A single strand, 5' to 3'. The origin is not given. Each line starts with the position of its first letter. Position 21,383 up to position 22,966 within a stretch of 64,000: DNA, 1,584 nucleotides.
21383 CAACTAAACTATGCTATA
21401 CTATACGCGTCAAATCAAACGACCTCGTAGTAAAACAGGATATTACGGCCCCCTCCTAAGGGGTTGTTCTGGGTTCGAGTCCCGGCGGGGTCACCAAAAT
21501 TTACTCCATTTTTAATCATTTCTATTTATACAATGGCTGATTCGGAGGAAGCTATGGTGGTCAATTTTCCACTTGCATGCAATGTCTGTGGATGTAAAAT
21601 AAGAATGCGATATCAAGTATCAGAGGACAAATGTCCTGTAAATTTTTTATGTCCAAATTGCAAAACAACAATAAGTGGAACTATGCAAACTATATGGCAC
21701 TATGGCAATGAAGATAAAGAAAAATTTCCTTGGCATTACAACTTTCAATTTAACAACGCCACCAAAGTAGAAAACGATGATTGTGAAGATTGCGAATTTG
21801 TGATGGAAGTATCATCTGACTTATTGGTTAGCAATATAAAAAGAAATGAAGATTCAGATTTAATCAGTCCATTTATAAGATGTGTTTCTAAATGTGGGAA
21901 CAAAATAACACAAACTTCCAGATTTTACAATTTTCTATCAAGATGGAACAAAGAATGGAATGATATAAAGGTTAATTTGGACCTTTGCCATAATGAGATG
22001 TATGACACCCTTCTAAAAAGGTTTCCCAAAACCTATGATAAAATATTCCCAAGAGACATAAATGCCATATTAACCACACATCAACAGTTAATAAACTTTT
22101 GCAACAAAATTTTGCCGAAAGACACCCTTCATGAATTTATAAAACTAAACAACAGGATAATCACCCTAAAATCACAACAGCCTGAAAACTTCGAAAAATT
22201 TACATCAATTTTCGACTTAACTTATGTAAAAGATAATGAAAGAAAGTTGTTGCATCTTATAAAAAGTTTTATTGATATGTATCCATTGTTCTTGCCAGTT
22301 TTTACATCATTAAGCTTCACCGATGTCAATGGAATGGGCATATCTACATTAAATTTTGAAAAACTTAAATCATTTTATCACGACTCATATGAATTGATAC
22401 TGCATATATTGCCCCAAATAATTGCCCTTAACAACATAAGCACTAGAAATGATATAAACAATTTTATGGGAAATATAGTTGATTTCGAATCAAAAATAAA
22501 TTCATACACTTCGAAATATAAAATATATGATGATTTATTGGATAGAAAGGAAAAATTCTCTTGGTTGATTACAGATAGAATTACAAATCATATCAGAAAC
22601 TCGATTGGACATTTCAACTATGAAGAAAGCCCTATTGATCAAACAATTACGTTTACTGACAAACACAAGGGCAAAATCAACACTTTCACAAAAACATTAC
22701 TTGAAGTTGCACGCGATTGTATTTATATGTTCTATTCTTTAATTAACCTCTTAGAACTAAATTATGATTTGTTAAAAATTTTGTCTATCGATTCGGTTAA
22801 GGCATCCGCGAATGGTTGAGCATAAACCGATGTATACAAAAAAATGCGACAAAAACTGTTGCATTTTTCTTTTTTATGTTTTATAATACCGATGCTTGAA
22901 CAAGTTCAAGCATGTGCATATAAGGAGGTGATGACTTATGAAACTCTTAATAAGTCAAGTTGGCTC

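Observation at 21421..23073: tRNA-Arg-adjacent AT-rich islet encoding a zinc-ribbon / HEPN-like (RNxxxH) protein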

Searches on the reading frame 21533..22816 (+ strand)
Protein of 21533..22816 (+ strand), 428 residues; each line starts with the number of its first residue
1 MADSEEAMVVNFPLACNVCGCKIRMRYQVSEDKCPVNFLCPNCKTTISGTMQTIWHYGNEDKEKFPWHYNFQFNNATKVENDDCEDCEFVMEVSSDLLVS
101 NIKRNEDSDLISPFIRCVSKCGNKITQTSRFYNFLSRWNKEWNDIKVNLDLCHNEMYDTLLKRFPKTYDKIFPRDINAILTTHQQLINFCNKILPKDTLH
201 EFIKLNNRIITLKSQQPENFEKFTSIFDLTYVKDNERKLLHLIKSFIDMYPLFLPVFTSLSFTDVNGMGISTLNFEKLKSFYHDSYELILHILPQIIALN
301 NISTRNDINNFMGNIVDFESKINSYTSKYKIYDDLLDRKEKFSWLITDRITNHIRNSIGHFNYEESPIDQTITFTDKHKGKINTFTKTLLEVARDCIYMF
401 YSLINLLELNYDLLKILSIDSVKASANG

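Call 5: search_protein_families(library=pfam, proteins=[window:21533-22816:+], max_evalue=10)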
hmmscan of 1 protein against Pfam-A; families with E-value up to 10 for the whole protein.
window:21533-22816:+ (428 aa): 2 families
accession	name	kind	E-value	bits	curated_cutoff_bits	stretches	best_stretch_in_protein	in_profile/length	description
PF22747.2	Zn_ribbon_DUF2089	-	0.25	11.9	27.6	1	40-49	15-24/32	DUF2089 zinc ribbon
PF24440.1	DUF7559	-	2.6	8.8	27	1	25-46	23-44/52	Family of unknown function (DUF7559)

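Call 6: search_protein_families(library=padloc, proteins=[window:21533-22816:+], max_evalue=10)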
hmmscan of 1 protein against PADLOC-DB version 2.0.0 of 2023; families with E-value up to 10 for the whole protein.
window:21533-22816:+ (428 aa): 1 family
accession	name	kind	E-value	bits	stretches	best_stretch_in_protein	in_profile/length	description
PDLC01467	Cas13a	-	0.13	10.7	1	299-366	47-105/139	CAS-VI-A; effector__SPE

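Call 7: find_homologous_proteins(query=window:21533-22816:+, max_evalue=0.001)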
Query window:21533-22816:+ (428 aa): 33 proteins with E <= 0.001 among 2682 candidates.
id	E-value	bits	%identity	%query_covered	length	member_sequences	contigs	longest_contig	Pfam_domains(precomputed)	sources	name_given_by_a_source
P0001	4.8e-286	967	100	98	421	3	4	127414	-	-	-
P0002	1.5e-180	619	66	97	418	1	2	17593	-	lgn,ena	-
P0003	1.3e-178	613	65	97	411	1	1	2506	-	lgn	-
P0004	2.4e-173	595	64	97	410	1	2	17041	-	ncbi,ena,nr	ncbi:MAG: hypothetical protein K2M89_00065 [Clostridiales bacterium]|nr:hypothetical protein [Clostr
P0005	8.2e-148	511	54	96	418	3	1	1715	-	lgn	-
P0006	5.9e-144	498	56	95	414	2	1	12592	-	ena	-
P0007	2.5e-143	496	53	96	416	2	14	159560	-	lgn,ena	-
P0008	1.2e-141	491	54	98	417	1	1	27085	-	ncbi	-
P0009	5.0e-141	489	54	96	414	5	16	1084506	-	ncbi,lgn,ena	-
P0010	5.4e-141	489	52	97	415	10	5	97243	-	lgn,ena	-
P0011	5.6e-141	489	54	96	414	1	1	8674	-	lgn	-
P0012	4.9e-140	485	53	96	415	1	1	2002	-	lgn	-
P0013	9.1e-140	485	52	98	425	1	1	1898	-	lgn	-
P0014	1.4e-139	484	52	96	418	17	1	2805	-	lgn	-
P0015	1.9e-139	484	53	97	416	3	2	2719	-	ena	-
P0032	3.4e-14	71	25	95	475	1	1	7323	PF02810.22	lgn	-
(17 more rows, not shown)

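Call 8: search_protein_families(library=ncbifam, proteins=[window:21533-22816:+], max_evalue=10)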
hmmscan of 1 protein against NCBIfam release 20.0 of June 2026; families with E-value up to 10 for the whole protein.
window:21533-22816:+ (428 aa): 0 families

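Call 9: search_protein_families(library=phrogs, proteins=[window:21533-22816:+], max_evalue=10)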
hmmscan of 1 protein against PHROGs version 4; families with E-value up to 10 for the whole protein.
window:21533-22816:+ (428 aa): 5 families
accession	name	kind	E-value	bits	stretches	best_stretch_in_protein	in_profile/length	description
phrog_13366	-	unknown function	1e-09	38.9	1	11-386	4-372/413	-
phrog_13558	-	unknown function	0.015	16.3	1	15-37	44-66/69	-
phrog_29481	-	unknown function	0.24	12.5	1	21-49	15-42/56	-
phrog_2435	-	unknown function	0.25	12.7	1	198-238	13-53/55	-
phrog_9387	-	unknown function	0.79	10.7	0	14-49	45-76/88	-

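Call 20: find_encoding_contigs(protein=P0009, flank=10000, max_places=4)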
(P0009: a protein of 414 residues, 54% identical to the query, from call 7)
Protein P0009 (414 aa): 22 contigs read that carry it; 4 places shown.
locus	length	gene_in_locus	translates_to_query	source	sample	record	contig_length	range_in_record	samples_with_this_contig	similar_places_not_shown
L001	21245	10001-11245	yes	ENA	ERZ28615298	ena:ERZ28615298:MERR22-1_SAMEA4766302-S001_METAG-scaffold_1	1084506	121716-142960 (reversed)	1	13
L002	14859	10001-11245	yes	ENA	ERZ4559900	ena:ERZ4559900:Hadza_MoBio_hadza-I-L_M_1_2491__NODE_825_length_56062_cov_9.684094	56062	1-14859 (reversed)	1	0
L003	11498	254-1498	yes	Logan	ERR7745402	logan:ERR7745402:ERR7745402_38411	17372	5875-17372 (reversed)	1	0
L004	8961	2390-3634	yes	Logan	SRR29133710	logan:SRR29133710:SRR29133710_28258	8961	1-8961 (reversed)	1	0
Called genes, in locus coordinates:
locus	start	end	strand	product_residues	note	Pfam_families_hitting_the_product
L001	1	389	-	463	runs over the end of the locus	PF13102:Phage_int_SAM_5 (faint), PF14659:Phage_int_SAM_3, PF00589:Phage_integrase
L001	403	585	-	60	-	-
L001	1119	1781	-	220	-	-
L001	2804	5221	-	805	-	PF04851:ResIII (weak), PF00270:DEAD, PF00271:Helicase_C (weak)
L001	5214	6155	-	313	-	PF08878:HamA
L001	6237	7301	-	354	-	PF01420:Methylase_S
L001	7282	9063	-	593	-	PF02384:N6_Mtase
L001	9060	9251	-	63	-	-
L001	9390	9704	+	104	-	-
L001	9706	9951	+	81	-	-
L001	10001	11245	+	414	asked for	-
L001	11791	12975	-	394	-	PF10592:AIPR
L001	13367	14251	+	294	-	PF04015:DUF362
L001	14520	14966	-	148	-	-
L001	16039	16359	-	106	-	PF09827:CRISPR_Cas2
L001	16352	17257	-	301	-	PF01867:Cas_Cas1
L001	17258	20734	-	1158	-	PF18470:Cas9_a (faint), PF18541:RuvC_III (faint), PF13395:HNH_4, PF22702:Cas9_RuvC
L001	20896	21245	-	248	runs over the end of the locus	PF01163:RIO1 (faint), PF01636:APH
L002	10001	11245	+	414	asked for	-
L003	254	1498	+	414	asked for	-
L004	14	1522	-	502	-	PF12161:HsdM_N, PF02384:N6_Mtase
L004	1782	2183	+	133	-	-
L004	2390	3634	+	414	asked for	-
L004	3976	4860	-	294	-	PF03629:SASA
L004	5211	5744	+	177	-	PF01931:NTPase_I-T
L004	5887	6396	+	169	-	-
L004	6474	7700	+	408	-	PF10263:SprT-like (weak)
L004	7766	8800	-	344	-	PF10974:DUF2804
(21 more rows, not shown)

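Call 21: find_encoding_contigs(protein=P0007, flank=10000, max_places=4)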
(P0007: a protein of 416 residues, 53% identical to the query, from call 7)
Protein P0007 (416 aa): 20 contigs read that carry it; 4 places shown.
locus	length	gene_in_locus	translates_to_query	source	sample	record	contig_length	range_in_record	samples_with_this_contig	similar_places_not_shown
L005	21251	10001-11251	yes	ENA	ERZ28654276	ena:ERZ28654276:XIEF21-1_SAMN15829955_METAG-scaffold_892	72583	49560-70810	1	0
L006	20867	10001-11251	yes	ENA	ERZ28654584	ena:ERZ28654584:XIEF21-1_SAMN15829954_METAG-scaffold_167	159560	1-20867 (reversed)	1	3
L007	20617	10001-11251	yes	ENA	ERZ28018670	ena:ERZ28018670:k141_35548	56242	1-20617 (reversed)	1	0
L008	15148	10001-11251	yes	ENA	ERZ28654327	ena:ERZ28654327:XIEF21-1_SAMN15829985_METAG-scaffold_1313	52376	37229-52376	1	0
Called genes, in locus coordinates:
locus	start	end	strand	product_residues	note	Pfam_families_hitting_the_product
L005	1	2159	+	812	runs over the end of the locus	PF02811:PHP, PF07733:DNA_pol3_alpha, PF17657:DNA_pol3_finger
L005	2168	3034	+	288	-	PF14579:HHH_6, PF01336:tRNA_anti-codon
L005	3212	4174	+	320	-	PF00365:PFK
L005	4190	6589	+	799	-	PF00580:UvrD-helicase, PF13245:AAA_19, PF13604:AAA_30 (faint), PF01443:Viral_helicase1 (faint), PF00580:UvrD-helicase, PF13361:UvrD_C, PF13538:UvrD_C_2 (faint), PF21196:PcrA_UvrD_tudor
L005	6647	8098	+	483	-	PF00149:Metallophos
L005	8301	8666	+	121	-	PF14198:TnpV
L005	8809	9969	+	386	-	-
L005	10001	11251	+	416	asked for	-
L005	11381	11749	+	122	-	PF03965:Penicillinase_R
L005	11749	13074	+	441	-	PF05569:Peptidase_M56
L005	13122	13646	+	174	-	-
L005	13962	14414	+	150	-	-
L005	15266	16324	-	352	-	PF00326:Peptidase_S9 (weak), PF02230:Abhydrolase_2 (weak)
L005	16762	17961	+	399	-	PF01076:Mob_Pre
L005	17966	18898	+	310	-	PF02195:ParB_N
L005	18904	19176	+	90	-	-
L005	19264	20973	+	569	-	PF00239:Resolvase, PF07508:Recombinase, PF13408:Zn_ribbon_recom, PF14287:DUF4368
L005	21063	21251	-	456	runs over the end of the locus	PF03448:MgtE_N, PF00571:CBS, PF01769:MgtE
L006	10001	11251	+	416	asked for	-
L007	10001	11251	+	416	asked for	-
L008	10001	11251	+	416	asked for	-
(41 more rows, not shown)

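Call 22: find_encoding_contigs(protein=P0002, flank=10000, max_places=3)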
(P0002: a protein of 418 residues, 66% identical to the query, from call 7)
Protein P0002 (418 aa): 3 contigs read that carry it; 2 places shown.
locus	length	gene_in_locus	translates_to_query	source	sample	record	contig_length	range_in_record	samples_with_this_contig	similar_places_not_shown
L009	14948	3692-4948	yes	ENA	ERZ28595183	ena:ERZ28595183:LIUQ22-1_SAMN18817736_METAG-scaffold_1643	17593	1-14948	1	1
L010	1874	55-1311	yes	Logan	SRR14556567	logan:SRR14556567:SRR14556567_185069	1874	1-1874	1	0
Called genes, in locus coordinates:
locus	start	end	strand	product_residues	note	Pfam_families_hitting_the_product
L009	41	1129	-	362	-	PF01420:Methylase_S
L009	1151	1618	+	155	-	PF01420:Methylase_S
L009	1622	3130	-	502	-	PF12161:HsdM_N, PF02384:N6_Mtase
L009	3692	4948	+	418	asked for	-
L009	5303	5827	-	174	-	PF02482:Ribosomal_S30AE, PF16321:Ribosom_S30AE_C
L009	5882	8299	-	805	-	PF02861:Clp_N, PF13191:AAA_16 (weak), PF00004:AAA, PF17871:AAA_lid_9, PF00004:AAA, PF07724:AAA_2, PF07728:AAA_5, PF10431:ClpB_D2-small, +9 more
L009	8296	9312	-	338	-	PF00217:ATP-gua_Ptrans, PF27454:McsB_C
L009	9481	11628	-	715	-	PF09371:Tex_N, PF22706:Tex_central_region, PF16921:Tex_YqgF, PF14639:YqgF, PF14635:HHH_7, PF12836:HHH_3, PF17674:HHH_9, PF00575:S1, +1 more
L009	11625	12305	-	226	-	-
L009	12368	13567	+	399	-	PF00817:IMS, PF11798:IMS_HHH (weak), PF11799:IMS_C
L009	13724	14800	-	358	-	PF19328:DAP_DH_C (weak)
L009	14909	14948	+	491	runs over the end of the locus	PF08903:DUF1846, PF20921:DUF1846_C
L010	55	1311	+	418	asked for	-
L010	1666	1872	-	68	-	?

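Call 23: predict_structure(alignment_id=A1)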
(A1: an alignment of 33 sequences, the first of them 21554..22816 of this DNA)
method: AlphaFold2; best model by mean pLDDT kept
length: 421 residues; sequences in the alignment: 33
mean_pLDDT: 88.7   pTM: 0.90
mean pLDDT of the five models: 88.7, 88.6, 88.5, 87.4, 82.2
residues with pLDDT >= 90: 276; 70-90: 110; 50-70: 31; < 50: 4
segments of 3 or more residues with pLDDT < 50: 350-353
pLDDT, mean of each block of 10 residues (from residue 1): 91 93 90 94 93 91 93 75 91 84 79 67 87 96 94 85 79 92 93 94 95 96 94 97 95 85 92 93 96 95 90 92 89 91 61 72 88 82 94 97 94 80 54
secondary structure, 60 per line:
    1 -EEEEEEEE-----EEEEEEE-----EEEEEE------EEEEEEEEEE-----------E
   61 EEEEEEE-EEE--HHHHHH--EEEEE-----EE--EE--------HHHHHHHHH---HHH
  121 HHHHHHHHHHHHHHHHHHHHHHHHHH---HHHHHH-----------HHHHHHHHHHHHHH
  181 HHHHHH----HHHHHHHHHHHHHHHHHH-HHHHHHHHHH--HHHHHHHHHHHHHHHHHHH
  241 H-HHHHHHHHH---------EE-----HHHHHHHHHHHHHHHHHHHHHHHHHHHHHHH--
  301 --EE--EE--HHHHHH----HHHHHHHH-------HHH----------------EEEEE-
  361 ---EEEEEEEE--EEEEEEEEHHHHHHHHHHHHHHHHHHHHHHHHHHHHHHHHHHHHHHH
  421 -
elements in order: E2-9 E15-21 E27-32 E39-48 E60-67 E69-71 H74-79 E82-86 H106-114 H118-146 H150-155 H167-186 H191-208 H210-219 H222-241 H243-251 H268-298 H311-316 H321-328 E355-359 E364-371 E374-381 H382-420

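Call 24: search_protein_representatives(alignment_id=A1)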
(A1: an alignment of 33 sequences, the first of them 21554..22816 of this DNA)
Query: 33 sequences, 418 profile positions. Proteins with E-value up to 0.001 (for the whole library): 739; up to 1e-10: 374; up to 1e-30: 166. The best 150 are listed.
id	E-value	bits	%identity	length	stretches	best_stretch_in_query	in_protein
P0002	1.0e-193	660.3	-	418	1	1-416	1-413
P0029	1.5e-156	537.9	-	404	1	1-416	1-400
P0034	2.1e-108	379.3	-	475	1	1-416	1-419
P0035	2.6e-72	260.4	-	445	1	1-413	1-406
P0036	3.5e-72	260.0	-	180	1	1-175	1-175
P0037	3.0e-68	247.0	-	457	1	1-413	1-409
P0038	2.5e-65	237.4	-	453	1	1-413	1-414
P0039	4.5e-65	236.6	-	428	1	1-411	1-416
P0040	6.0e-65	236.1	-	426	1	1-412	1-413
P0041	7.3e-65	235.9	-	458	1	5-415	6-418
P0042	1.2e-64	235.1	-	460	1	3-409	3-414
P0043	2.9e-64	233.9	-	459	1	7-412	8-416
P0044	9.5e-63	228.9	-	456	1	1-405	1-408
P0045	1.1e-62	228.8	-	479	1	1-410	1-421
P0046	2.7e-62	227.4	-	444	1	1-412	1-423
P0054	5.1e-60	219.9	-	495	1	1-411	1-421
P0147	3.0e-41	158.1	-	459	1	1-410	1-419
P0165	3.5e-37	144.7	-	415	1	1-401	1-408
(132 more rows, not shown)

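Call 27: fold_search(model_id=the predicted structure, library=pdb)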
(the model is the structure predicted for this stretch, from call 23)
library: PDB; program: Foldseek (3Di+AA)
matches with E <= 10: 96; with E <= 0.001: 0
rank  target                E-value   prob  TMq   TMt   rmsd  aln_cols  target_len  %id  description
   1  8xca_A                3.4e-01  0.07  0.12  0.09  24.3       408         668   11  Cryo-EM structure of Cas12o1, crRNA and target DNA complex (released 2024-12-11)
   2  8d8k_Q                8.2e-01  0.05  0.08  0.15  25.9       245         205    7  Yeast mitochondrial small subunit assembly intermediate (State 2) (released 2022-12-21)
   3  4phq_A                1.5e+00  0.04  0.12  0.15  23.8       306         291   12  ClyA CC6/264 ox (6-303) (released 2014-09-24)
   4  9mg8_A                1.8e+00  0.08  0.12  0.13  19.1       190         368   10  Crystal Structure of b-iTHR-110 (released 2025-12-17)
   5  7q5t_BBB              2.2e+00  0.06  0.07  0.11  17.3       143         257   16  The tandem SH2 domains of SYK with a bound FCER1G diphospho-ITAM peptide (released 2021-11-24)
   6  8i37_A                2.5e+00  0.07  0.06  0.06  10.9        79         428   22  Helicobacter pylori G6PDH (released 2024-07-24)
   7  6e09_B                2.9e+00  0.04  0.09  0.13  13.6       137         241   10  Crystal Structure of Helicobacter pylori TlpA Chemoreceptor Ligand Binding Domain (released 2018-09-12)
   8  8om2_Q                3.2e+00  0.02  0.10  0.15  26.9       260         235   10  Small subunit of yeast mitochondrial ribosome in complex with METTL17/Rsm22. (released 2024-01-10)
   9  4id2_A                3.4e+00  0.09  0.09  0.25  10.6       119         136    7  Crystal structure of a DUF4738 family protein (BACOVA_05496) from Bacteroides ovatus ATCC 8483 at 2.15 A resolution (released 2013-02-13)
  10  8jh1_B                3.7e+00  0.03  0.15  0.14  19.9       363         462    8  Crystal Structure of the Csm6 Y161A mutant from Thermus thermophilus HB8 in complex with cyclic-tetraadenylate (cA4) (released 2023-12-13)
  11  6qw6_42               3.9e+00  0.07  0.08  0.23  12.6        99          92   12  Structure of the human U5.U4/U6 tri-snRNP at 2.9A resolution. (released 2019-04-17)
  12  9xps_B                3.9e+00  0.04  0.09  0.09  20.0       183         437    5  The neck structure of the Phage Phikz (released 2026-02-11)
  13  3o52_C                4.1e+00  0.03  0.06  0.11  17.8        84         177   12  Structure of the E.coli GDP-mannose hydrolase (yffh) in complex with tartrate (released 2011-05-11)
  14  8ver_B                4.1e+00  0.02  0.10  0.13  24.2       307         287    8  Structure of YicC endoribonuclease (released 2024-09-04)
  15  9y6s_6s               4.1e+00  0.01  0.08  0.12  20.6       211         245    9  96-nm repeat of the Leishmania tarentolae doublet microtubule (released 2025-12-17)
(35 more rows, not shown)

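Call 28: fold_search(model_id=the predicted structure, library=viral)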
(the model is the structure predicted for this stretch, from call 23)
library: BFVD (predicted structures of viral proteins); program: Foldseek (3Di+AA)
matches with E <= 10: 354; with E <= 0.001: 0
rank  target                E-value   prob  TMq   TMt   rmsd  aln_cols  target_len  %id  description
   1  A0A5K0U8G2            2.5e-01  0.06  0.07  0.11  36.4       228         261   13  Uncharacterized protein [Yasminevirus sp. GU-2018]
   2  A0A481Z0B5            8.8e-01  0.30  0.09  0.14  10.5        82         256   17  Uncharacterized protein [Mimivirus LCMiAC01]
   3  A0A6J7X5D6            8.8e-01  0.02  0.09  0.08  22.7       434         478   11  Uncharacterized protein [uncultured Caudovirales phage]
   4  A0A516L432            9.2e-01  0.03  0.08  0.05  26.5       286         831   12  (no name in the UniProt tables at hand)
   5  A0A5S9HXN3            9.7e-01  0.11  0.10  0.25  17.9       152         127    8  Uncharacterized protein [Tenacibaculum phage PTm5]
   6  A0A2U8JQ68            1.2e+00  0.04  0.09  0.04  28.4       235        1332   17  Nonstructural polyprotein (Fragment) [Darwin bee virus 7]
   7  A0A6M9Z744            1.2e+00  0.03  0.07  0.04  21.4       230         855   13  RNA-dependent RNA polymerase [Riboviria sp.]
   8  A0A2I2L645            1.3e+00  0.02  0.09  0.11  22.5       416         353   10  Uncharacterized protein [Orpheovirus IHUMI-LCC2]
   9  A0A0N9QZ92            1.4e+00  0.08  0.11  0.21  14.2       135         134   15  DnaJ/HsP40 [Chrysochromulina ericina virus CeV-01B]
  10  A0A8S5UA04            1.4e+00  0.03  0.11  0.08  24.2       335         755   10  Uncharacterized protein [Siphoviridae sp. ctij073]
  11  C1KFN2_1              1.4e+00  0.03  0.12  0.06  26.7       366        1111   12  Putative tail fibre protein [Lactobacillus phage Lb338-1]
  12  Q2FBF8                1.4e+00  0.06  0.08  0.12  12.4        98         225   11  Envelope protein (Fragment) [Feline immunodeficiency virus]
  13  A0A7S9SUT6            1.5e+00  0.08  0.08  0.22  13.9       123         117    6  Uncharacterized protein [Providencia phage PSTCR7]
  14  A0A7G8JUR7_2          1.5e+00  0.04  0.09  0.05  18.8       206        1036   10  (no name in the UniProt tables at hand)
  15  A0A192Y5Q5            1.6e+00  0.02  0.08  0.09  22.7       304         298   12  Uncharacterized protein [Pseudomonas phage KTN4]
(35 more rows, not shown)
